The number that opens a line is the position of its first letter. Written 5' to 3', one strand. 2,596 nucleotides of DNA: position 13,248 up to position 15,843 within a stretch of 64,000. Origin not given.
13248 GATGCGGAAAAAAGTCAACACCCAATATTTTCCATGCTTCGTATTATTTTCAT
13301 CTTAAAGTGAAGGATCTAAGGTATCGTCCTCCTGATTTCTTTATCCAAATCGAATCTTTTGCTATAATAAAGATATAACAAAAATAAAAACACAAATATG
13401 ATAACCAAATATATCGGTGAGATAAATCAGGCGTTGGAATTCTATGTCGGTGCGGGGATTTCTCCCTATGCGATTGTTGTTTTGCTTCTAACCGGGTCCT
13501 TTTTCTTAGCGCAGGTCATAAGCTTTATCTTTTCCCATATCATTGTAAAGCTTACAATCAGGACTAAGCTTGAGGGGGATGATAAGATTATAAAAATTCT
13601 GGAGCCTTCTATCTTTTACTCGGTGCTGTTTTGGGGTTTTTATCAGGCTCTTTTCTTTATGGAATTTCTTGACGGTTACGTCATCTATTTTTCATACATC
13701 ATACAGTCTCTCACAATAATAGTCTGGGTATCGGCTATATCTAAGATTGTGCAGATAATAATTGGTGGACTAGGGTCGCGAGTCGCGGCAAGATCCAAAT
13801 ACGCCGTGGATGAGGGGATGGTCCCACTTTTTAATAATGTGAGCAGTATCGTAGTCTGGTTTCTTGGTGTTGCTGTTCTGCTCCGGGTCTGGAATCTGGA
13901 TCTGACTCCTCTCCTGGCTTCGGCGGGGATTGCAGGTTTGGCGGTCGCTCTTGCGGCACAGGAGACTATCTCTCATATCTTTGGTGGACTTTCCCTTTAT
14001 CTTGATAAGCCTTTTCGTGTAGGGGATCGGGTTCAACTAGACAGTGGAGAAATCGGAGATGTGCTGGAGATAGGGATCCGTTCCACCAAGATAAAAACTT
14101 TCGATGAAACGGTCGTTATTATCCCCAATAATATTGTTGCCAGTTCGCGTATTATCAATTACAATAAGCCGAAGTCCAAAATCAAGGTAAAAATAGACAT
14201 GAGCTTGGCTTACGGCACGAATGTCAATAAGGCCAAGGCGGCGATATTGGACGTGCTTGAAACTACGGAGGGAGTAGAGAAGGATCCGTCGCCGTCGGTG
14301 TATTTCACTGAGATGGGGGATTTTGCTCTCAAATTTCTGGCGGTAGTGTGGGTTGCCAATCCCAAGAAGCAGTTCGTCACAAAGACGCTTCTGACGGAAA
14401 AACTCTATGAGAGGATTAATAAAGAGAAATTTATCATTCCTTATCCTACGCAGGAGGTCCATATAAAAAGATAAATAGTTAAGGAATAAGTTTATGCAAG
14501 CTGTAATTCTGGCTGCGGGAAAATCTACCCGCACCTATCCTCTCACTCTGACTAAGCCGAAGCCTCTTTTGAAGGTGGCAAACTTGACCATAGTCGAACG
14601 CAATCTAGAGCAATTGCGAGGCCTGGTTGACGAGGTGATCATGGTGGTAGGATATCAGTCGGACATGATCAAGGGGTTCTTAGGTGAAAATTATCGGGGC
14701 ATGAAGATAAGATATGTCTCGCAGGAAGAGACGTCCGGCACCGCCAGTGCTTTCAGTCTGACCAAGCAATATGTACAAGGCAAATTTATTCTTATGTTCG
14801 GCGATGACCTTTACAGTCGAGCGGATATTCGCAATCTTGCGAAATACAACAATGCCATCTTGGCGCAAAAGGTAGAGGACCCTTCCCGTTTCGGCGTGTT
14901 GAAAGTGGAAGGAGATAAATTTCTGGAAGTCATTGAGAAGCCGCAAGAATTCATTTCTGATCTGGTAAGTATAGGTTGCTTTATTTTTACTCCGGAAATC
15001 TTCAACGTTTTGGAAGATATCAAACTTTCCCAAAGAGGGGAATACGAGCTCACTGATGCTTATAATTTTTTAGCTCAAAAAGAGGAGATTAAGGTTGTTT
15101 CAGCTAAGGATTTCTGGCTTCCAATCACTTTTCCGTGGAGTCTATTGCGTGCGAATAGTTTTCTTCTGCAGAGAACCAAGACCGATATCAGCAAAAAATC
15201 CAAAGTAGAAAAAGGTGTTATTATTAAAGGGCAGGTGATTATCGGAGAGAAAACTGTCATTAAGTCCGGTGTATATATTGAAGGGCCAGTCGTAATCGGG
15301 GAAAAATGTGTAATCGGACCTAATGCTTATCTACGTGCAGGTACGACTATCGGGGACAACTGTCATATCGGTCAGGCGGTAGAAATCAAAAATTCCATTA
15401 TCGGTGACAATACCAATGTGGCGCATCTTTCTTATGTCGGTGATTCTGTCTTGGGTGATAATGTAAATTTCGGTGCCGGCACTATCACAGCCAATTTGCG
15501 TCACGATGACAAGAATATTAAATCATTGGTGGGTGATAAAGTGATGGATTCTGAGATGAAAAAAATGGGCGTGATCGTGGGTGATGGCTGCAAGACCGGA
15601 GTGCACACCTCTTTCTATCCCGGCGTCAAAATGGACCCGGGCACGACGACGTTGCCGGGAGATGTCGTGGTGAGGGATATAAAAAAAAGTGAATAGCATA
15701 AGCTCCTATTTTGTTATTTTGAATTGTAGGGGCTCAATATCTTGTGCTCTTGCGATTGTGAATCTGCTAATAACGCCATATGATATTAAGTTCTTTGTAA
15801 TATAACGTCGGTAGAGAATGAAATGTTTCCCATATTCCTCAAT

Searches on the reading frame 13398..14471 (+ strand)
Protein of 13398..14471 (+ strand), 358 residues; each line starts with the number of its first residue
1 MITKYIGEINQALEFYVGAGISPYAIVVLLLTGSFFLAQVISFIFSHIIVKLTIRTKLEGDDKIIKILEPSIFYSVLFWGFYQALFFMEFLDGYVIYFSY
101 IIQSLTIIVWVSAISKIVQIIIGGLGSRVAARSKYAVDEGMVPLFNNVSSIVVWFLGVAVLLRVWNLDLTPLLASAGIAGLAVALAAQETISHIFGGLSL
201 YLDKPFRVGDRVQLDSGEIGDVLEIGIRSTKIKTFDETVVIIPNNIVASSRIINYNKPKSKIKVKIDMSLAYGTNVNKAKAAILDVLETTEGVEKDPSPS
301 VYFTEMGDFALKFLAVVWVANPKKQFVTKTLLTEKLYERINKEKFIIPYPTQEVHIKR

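Call 61: search_protein_families(library=pfam, proteins=[window:13398-14471:+], max_evalue=0.00001)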
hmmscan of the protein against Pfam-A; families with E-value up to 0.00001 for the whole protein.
window:13398-14471:+ (358 aa): 3 families
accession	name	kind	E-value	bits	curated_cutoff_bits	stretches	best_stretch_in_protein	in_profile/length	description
PF00924.24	MS_channel_2nd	-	1.8e-18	66.9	20.2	1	190-257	2-68/68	Mechanosensitive ion channel, beta-domain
PF21082.3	MS_channel_3rd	-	2.8e-09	37.7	21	1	264-337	1-78/88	Mechanosensitive ion channel MscS, C-terminal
PF21088.3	MS_channel_1st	-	1.6e-08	34.8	23.1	1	147-188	1-42/42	Mechanosensitive ion channel, transmembrane helices 2/3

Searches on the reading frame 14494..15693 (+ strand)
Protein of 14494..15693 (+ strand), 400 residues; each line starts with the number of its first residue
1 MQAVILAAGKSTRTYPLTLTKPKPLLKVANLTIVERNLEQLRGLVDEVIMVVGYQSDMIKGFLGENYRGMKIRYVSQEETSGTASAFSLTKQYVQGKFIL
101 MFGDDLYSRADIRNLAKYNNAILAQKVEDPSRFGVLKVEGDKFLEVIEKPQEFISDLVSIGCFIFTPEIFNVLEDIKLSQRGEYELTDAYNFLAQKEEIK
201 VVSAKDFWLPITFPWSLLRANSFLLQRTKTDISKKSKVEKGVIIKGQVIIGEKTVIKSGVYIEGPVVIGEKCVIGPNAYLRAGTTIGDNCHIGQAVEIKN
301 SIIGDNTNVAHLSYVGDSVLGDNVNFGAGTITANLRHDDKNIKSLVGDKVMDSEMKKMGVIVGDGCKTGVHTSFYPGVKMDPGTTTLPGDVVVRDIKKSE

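Call 61: search_protein_families(library=pfam, proteins=[window:14494-15693:+], max_evalue=0.00001)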
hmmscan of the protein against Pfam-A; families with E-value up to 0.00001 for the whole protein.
window:14494-15693:+ (400 aa): 6 families
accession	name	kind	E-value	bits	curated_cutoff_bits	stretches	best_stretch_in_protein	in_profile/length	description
PF00483.29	NTP_transferase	-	3.6e-31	109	21.2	1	3-226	2-244/245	Nucleotidyl transferase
PF00132.30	Hexapep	-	7.3e-22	76.5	27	1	266-299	2-35/36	Bacterial transferase hexapeptide (six repeats)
PF25084.1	LbH_EIF2B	-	5.8e-13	49.2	54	1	259-330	15-85/105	EIF2B subunit epsilon LbH domain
PF14602.12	Hexapep_2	-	2.3e-10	40.5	27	1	265-293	1-27/34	Hexapeptide repeat of succinyl-transferase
PF12804.13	NTP_transf_3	-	8e-09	36.3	27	1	3-86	1-75/160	MobA-like NTP transferase domain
PF24894.1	Hexapep_GlmU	-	1.5e-06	28.7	23.3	0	285-330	20-64/104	GlmU-like, C-terminal hexapeptide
